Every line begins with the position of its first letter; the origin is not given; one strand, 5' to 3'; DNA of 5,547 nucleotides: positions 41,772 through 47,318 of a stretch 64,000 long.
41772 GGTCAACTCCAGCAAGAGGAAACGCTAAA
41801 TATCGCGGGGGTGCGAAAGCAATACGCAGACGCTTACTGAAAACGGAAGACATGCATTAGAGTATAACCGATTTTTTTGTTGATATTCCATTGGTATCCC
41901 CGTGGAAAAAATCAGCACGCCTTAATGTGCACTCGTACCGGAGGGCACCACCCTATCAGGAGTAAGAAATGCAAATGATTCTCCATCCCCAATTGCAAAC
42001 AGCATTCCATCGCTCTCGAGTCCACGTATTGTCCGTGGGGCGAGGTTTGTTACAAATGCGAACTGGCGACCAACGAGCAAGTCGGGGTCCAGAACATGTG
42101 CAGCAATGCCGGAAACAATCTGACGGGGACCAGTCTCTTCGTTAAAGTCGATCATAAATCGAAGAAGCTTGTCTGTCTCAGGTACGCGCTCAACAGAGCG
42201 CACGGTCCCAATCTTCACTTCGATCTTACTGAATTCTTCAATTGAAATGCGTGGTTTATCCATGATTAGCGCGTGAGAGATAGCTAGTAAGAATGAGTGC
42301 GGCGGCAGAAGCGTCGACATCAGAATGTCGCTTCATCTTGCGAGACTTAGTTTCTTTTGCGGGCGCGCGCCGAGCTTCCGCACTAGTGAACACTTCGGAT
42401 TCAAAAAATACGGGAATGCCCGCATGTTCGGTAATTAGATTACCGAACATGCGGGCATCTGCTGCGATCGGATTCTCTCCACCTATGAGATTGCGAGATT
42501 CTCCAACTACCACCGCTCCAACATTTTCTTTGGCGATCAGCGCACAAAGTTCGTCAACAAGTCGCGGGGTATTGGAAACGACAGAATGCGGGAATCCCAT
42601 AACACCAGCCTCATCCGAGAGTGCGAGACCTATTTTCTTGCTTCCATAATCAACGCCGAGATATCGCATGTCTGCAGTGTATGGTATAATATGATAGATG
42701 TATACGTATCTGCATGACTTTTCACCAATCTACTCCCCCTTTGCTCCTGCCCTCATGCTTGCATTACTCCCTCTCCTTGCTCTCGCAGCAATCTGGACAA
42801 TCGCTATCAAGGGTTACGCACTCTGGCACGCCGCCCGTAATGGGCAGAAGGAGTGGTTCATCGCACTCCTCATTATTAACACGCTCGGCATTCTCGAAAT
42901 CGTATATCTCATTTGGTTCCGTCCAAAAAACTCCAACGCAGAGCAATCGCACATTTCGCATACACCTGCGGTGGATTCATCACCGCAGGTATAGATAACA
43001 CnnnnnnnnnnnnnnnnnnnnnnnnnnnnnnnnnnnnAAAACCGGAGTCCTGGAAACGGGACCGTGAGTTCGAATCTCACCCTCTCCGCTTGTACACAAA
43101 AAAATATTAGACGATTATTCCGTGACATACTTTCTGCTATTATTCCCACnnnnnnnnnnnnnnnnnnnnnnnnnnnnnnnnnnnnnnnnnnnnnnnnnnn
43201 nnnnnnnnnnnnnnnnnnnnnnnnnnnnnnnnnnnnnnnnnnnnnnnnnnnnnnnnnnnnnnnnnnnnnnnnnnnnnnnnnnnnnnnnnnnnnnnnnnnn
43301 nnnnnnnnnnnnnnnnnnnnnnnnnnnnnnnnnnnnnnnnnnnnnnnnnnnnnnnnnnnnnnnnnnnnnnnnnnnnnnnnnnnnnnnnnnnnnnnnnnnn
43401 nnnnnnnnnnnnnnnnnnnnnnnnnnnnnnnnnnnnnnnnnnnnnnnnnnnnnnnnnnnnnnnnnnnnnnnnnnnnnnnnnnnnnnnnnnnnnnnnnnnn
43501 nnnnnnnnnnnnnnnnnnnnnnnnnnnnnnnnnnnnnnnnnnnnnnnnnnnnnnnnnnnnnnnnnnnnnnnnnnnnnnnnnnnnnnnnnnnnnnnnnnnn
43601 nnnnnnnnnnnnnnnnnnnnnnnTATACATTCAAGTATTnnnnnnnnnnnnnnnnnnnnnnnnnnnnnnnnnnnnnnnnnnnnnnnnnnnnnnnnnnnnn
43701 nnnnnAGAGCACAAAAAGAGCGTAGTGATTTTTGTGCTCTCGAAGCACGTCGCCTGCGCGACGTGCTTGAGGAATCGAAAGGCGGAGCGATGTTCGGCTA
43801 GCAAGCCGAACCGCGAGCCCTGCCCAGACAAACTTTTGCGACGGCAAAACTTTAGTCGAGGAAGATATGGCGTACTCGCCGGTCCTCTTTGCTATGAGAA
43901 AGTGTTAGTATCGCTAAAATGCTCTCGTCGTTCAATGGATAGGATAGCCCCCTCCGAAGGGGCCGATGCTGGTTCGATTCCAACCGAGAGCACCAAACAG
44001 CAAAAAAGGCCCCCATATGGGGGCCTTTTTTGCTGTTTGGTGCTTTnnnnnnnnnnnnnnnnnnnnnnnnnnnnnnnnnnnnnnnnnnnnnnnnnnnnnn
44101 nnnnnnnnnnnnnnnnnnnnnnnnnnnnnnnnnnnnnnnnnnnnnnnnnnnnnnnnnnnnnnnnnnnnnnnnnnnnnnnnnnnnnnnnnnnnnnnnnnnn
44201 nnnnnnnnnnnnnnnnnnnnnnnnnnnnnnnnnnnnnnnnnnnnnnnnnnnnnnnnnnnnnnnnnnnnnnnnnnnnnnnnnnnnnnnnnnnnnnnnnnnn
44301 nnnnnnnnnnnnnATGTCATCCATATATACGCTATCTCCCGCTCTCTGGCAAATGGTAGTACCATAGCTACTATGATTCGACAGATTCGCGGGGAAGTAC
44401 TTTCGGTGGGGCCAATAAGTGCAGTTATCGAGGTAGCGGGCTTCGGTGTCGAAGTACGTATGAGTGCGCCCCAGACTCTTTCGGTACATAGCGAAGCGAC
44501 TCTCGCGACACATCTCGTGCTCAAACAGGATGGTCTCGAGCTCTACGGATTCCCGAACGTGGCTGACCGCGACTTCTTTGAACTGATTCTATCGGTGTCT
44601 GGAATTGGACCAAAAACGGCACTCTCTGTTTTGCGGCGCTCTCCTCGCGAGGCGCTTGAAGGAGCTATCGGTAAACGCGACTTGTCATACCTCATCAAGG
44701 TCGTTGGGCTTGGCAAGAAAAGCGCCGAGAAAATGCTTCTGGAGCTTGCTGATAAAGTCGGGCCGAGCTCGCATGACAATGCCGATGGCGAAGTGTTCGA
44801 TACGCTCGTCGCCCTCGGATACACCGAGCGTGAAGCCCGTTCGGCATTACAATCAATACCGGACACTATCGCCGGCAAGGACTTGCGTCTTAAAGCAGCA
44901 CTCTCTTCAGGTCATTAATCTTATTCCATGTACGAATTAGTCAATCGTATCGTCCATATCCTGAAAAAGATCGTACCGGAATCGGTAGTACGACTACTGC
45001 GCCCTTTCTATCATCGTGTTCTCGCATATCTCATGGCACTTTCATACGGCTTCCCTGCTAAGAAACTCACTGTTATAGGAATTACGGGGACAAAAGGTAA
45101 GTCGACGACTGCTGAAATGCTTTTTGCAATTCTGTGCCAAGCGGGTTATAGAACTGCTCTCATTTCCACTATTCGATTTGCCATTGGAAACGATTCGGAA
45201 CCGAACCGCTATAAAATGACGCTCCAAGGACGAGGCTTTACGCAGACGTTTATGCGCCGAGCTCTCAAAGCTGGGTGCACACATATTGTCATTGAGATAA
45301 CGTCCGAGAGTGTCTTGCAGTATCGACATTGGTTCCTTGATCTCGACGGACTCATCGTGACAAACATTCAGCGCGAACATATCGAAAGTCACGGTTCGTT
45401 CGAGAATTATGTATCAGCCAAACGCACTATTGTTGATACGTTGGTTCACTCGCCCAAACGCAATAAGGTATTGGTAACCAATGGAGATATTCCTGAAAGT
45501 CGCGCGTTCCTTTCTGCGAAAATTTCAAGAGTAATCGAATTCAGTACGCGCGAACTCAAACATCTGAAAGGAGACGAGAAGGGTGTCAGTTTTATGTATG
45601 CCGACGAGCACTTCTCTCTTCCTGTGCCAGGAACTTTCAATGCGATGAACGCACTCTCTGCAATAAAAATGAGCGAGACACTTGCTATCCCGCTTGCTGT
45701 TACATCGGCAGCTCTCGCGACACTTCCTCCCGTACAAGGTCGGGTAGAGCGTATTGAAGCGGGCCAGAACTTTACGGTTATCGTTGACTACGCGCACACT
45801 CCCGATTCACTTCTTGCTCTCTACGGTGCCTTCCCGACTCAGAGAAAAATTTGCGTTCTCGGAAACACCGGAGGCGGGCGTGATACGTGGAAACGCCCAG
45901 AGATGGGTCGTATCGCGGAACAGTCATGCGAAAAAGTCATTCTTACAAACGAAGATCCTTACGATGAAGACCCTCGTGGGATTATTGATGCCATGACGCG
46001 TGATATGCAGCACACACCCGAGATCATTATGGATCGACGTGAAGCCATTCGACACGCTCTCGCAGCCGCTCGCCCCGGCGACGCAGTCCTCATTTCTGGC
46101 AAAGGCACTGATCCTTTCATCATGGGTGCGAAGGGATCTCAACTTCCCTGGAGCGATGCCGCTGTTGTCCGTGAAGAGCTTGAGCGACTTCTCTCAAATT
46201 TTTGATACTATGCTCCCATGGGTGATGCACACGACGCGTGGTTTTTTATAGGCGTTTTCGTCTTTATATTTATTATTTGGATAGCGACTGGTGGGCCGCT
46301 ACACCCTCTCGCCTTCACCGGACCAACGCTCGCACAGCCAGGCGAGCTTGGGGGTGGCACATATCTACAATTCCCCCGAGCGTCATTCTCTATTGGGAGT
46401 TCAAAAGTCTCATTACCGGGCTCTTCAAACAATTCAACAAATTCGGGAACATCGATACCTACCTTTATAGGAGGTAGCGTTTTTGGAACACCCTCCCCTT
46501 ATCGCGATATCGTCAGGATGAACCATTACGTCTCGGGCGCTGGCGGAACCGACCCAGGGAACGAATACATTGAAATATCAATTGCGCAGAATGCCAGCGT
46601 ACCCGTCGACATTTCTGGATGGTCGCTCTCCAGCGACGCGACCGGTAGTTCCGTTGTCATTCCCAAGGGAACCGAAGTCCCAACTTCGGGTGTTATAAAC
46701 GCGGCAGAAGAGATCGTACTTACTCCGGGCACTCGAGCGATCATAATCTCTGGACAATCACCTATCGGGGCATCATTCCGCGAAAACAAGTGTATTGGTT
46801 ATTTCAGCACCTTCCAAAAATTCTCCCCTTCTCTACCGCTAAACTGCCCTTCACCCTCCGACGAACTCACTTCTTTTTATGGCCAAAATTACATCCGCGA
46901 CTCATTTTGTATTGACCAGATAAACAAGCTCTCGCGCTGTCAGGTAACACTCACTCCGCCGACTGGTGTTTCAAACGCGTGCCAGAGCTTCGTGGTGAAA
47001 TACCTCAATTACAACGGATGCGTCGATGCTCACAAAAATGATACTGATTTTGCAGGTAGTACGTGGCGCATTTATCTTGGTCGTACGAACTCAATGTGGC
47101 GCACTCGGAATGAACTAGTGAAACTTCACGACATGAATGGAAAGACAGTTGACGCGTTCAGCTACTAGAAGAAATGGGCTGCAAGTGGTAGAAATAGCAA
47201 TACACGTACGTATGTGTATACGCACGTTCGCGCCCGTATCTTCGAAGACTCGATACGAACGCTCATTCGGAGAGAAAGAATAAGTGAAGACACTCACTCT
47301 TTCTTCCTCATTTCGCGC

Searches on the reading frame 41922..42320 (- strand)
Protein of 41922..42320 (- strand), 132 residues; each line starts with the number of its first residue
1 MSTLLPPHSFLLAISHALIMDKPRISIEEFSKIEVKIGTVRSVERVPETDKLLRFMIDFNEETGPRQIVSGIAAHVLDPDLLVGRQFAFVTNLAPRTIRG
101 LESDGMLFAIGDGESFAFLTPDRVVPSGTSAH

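Call 58: search_protein_families(library=pfam, proteins=[window:41922-42320:-], max_evalue=0.001)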
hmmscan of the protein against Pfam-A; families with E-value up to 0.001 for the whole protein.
window:41922-42320:- (132 aa): 1 family
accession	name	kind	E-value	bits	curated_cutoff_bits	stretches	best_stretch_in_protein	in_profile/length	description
PF01588.26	tRNA_bind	-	7.6e-22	77.7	27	1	35-129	1-95/96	Putative tRNA binding domain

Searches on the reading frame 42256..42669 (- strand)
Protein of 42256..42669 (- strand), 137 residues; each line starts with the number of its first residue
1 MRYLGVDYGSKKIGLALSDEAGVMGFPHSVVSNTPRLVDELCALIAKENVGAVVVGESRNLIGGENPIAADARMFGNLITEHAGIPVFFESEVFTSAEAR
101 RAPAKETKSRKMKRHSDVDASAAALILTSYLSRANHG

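Call 58: search_protein_families(library=pfam, proteins=[window:42256-42669:-], max_evalue=0.001)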
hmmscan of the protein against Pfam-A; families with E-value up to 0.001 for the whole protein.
window:42256-42669:- (137 aa): 1 family
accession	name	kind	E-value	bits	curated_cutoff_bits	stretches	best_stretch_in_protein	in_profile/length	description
PF03652.20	RuvX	-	4e-28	98.9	29.2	1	1-132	1-133/134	Holliday junction resolvase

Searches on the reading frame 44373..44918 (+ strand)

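Call 57: search_protein_families(library=pfam, proteins=[window:44373-44918:+], max_evalue=0.001)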
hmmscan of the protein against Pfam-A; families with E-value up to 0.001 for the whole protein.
window:44373-44918:+ (181 aa): 4 families
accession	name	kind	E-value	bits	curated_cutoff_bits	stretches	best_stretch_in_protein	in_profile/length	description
PF01330.27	RuvA_N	-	9.4e-15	54.9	23.6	1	1-59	1-61/61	RuvA N terminal domain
PF14520.12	HHH_5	-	5.2e-11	43.3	27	1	69-127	1-57/57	Helix-hairpin-helix domain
PF07499.19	RuvA_C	-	6.5e-06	27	24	1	139-163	4-28/47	RuvA, C-terminal domain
PF00633.29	HHH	-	0.00045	20.4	24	0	70-87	11-28/30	Helix-hairpin-helix motif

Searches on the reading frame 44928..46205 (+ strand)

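Call 14: search_protein_families(library=pfam, proteins=[window:44928-46205:+], max_evalue=0.001)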
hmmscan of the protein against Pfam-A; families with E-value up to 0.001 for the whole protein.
window:44928-46205:+ (425 aa): 2 families
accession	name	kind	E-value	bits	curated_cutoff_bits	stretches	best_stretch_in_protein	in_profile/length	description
PF08245.18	Mur_ligase_M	-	1.2e-29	104.2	24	1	52-247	1-198/200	Mur ligase middle domain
PF02875.26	Mur_ligase_C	-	2.1e-26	93.7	28.4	1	271-393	1-127/127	Mur ligase, glutamate ligase domain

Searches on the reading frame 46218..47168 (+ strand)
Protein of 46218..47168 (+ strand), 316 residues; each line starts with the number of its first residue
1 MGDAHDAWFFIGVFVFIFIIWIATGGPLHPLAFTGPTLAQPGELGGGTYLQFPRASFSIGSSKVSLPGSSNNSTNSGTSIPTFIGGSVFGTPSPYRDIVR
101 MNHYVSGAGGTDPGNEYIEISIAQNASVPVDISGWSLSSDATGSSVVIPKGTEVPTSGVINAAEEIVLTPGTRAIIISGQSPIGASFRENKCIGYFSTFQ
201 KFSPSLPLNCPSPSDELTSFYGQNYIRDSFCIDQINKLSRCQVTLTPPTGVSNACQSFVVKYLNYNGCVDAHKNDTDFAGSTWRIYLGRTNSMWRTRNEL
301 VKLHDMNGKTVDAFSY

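Call 14: search_protein_families(library=pfam, proteins=[window:46218-47168:+], max_evalue=0.001)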
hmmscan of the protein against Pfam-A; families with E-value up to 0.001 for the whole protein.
window:46218-47168:+ (316 aa): 1 family
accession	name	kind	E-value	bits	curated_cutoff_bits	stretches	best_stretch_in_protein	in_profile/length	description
PF00932.25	LTD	-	5.9e-08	33.5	34.3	1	99-174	8-73/109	Lamin Tail Domain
